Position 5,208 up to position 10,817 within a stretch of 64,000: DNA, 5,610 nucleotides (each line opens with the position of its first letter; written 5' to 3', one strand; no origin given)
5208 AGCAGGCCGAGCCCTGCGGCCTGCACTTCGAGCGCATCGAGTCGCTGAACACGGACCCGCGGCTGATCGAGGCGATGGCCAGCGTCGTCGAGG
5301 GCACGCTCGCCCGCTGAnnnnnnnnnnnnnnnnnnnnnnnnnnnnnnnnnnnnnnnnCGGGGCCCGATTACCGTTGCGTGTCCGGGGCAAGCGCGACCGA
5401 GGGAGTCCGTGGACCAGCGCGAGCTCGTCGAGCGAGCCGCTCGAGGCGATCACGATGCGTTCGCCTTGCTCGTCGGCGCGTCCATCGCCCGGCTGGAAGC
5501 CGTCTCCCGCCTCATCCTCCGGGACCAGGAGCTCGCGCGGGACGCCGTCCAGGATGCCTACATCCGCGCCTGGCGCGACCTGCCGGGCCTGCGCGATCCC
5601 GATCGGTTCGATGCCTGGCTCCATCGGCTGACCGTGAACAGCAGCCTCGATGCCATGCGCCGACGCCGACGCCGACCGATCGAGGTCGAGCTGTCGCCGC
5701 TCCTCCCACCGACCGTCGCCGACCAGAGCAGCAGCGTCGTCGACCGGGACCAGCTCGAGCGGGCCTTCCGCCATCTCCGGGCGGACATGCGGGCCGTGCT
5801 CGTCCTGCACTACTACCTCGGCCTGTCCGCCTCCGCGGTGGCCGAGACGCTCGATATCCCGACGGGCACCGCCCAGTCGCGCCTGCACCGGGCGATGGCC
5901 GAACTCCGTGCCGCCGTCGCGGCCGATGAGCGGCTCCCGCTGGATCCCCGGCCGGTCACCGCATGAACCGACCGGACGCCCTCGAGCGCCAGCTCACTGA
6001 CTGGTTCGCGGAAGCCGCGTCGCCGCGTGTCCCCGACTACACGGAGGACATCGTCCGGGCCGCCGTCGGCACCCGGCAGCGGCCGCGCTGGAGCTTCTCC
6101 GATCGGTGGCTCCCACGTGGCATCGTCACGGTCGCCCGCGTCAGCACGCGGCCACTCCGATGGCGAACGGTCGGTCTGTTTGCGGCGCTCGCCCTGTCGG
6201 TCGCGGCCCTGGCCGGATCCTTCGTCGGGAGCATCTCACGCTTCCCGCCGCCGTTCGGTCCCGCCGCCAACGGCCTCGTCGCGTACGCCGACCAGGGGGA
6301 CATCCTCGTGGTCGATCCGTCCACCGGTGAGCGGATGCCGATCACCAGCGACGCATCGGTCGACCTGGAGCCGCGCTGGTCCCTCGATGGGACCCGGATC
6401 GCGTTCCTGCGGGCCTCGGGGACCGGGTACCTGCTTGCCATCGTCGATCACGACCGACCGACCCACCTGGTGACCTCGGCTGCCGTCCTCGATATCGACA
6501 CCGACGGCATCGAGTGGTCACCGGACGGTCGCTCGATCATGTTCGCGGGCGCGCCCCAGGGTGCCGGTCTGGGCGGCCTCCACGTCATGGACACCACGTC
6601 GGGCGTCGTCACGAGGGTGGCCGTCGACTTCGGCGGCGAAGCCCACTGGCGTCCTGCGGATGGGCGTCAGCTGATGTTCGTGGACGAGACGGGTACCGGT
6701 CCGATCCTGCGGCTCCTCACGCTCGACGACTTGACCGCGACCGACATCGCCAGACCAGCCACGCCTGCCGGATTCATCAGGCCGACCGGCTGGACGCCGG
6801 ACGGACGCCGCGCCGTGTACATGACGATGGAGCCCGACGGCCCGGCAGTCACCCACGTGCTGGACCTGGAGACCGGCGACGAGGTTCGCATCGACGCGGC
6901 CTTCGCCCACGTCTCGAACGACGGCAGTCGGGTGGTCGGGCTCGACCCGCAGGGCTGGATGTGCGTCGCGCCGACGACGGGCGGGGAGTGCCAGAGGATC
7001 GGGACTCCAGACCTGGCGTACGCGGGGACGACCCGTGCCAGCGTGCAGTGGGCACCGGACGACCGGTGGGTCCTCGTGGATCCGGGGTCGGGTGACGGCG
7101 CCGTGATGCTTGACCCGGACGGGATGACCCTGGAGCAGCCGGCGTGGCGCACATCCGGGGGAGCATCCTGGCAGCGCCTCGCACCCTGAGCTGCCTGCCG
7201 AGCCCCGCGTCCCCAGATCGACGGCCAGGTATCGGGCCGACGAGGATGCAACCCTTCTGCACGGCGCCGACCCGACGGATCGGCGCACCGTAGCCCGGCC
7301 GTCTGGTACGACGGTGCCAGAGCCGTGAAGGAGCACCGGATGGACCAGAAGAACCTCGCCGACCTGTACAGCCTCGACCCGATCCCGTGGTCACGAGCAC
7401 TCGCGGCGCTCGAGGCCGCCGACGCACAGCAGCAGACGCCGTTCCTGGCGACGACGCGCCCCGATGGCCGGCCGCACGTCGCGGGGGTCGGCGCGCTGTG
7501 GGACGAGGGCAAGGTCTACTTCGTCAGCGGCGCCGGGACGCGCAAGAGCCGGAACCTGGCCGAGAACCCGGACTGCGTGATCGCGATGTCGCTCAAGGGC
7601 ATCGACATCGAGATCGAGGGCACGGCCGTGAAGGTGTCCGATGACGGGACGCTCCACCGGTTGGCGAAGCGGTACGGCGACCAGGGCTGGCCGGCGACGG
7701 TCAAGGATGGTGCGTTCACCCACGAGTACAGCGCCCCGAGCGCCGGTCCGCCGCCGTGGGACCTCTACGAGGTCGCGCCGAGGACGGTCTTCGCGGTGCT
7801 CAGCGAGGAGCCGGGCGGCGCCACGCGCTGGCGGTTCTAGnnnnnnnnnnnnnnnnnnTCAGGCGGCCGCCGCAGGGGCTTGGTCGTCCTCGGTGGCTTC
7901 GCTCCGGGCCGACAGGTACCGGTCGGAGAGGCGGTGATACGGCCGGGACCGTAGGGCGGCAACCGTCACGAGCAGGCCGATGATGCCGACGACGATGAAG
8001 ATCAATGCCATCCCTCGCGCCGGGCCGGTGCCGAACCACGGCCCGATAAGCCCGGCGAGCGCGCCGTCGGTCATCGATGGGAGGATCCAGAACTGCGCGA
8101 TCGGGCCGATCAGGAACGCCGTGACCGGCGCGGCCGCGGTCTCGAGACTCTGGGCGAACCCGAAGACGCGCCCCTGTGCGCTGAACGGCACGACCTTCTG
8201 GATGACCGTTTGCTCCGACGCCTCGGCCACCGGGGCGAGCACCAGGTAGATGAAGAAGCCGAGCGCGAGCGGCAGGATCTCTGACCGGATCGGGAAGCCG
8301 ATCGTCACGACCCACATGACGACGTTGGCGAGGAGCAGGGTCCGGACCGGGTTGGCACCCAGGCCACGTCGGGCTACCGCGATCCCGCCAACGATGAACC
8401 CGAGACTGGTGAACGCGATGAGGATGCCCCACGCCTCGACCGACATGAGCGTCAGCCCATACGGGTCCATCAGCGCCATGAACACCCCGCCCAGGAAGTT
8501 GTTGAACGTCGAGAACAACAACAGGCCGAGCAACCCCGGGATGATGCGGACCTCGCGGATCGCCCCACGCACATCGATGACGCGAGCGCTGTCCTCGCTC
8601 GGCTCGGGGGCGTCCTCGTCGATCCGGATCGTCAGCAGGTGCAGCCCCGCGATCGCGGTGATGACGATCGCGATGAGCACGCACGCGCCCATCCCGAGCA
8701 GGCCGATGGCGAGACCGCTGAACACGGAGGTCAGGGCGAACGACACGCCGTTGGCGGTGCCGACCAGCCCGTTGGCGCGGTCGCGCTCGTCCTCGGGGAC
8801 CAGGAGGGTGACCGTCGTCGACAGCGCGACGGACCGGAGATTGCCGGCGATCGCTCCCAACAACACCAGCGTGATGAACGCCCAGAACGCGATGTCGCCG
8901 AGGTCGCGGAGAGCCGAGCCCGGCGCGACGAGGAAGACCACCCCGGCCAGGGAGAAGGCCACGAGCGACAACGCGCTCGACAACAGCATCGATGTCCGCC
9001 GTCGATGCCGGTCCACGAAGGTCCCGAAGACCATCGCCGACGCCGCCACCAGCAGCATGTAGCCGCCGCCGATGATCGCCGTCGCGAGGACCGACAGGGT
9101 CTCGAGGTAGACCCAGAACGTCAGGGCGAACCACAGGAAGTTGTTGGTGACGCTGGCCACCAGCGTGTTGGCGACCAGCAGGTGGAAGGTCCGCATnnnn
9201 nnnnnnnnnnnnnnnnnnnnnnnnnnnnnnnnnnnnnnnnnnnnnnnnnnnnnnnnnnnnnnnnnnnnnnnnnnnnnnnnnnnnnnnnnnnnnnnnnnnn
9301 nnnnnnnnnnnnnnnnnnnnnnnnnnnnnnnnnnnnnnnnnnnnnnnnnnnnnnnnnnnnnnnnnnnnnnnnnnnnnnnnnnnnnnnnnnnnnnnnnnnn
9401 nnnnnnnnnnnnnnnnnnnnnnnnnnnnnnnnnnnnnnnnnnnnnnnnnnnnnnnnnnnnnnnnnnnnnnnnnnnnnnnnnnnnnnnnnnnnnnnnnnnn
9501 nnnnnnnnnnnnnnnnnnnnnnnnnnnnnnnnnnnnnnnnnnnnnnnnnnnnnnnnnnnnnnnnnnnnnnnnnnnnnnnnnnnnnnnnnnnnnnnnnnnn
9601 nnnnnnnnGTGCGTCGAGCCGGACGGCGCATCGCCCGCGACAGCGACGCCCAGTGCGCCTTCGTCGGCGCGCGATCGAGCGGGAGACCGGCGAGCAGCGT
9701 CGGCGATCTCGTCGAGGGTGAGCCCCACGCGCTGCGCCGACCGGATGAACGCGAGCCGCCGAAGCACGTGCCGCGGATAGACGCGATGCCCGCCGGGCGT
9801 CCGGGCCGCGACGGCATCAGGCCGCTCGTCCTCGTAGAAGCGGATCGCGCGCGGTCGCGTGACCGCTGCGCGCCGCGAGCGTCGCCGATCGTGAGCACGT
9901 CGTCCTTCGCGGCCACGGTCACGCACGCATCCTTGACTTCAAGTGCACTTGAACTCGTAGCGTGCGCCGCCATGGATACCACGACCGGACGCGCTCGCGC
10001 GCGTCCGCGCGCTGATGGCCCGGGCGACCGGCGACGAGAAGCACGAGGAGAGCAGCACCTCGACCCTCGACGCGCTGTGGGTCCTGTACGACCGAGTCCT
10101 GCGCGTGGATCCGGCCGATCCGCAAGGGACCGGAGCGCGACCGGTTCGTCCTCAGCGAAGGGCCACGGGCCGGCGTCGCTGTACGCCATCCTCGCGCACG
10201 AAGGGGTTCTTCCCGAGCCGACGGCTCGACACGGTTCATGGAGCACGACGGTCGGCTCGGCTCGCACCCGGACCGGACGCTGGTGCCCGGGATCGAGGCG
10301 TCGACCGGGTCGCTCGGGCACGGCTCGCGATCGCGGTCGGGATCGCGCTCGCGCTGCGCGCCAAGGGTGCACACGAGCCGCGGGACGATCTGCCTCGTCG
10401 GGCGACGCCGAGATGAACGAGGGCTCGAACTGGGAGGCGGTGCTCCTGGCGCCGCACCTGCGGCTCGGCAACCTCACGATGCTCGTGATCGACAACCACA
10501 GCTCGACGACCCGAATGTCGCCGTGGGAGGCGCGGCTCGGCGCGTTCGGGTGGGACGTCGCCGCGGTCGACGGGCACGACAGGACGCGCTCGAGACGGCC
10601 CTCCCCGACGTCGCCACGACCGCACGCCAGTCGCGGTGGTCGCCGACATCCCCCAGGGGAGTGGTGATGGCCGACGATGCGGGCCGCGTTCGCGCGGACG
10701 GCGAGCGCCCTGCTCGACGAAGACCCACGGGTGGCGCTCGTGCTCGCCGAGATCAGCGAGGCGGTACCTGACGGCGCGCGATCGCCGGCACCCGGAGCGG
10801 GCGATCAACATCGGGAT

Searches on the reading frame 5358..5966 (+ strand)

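Call 71: search_protein_families(library=pfam, proteins=[window:5358-5966:+], max_evalue=0.01)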
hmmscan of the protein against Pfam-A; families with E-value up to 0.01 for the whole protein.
window:5358-5966:+ (202 aa): 5 families
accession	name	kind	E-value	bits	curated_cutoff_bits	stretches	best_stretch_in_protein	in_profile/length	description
PF08281.18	Sigma70_r4_2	-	8.4e-13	48.2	25.7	1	131-183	2-54/54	Sigma-70, region 4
PF04542.20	Sigma70_r2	-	8.7e-12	45.1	24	1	45-106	8-71/71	Sigma-70 region 2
PF04545.22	Sigma70_r4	-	6.4e-09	35.6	24.1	1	137-185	2-50/50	Sigma-70, region 4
PF13384.12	HTH_23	-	0.00095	19.4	24.6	1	140-179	2-41/50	Homeodomain-like domain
PF07638.17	Sigma70_ECF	-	0.0066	16.8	21.1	0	63-185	52-181/185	ECF sigma factor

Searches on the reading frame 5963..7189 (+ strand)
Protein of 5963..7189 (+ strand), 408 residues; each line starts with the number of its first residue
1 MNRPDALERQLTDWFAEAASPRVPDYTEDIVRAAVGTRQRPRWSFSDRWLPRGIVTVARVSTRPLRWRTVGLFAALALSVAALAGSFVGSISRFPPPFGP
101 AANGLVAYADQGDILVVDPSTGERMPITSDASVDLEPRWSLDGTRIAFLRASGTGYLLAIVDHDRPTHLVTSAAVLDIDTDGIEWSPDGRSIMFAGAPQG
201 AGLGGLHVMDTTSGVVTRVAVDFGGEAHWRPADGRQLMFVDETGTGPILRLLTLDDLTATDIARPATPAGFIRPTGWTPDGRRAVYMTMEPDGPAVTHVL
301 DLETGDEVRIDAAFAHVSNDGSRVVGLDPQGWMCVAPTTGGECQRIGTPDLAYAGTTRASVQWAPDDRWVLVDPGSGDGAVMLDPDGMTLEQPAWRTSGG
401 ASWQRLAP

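Call 71: search_protein_families(library=pfam, proteins=[window:5963-7189:+], max_evalue=0.01)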
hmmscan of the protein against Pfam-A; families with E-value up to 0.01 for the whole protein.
window:5963-7189:+ (408 aa): 1 family
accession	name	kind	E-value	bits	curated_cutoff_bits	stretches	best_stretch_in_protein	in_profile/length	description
PF07676.18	PD40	-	7.6e-08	32.6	20.9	0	134-149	11-26/38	WD40-like Beta Propeller Repeat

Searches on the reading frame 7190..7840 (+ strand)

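Call 10: search_protein_families(library=pfam, proteins=[window:7190-7840:+], max_evalue=0.01)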
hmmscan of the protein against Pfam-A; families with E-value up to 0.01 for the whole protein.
window:7190-7840:+ (216 aa): 2 families
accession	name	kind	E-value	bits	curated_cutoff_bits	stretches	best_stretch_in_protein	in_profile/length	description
PF01243.27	PNPOx_N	-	5.8e-15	56.2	28.1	1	79-200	10-116/120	Pyridoxamine 5'-phosphate oxidase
PF12900.13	Pyridox_ox_2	-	0.0018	18.7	27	1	86-145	17-86/140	Pyridoxamine 5'-phosphate oxidase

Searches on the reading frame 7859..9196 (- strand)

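Call 10: search_protein_families(library=pfam, proteins=[window:7859-9196:-], max_evalue=0.01)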
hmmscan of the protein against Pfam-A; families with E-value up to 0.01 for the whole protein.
window:7859-9196:- (445 aa): 1 family
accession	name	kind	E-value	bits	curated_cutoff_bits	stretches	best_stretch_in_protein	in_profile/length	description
PF07690.21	MFS_1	-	9.9e-27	94.2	33.4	1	10-356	4-343/347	Major Facilitator Superfamily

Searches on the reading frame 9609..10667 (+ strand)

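Call 71: search_protein_families(library=pfam, proteins=[window:9609-10667:+], max_evalue=0.01)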
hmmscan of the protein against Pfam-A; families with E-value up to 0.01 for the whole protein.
window:9609-10667:+ (352 aa): 1 family
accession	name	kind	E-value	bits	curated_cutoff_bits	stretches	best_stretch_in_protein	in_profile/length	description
PF00456.26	Transketolase_N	-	0.0003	20.3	22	1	264-324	151-218/334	Transketolase, thiamine diphosphate binding domain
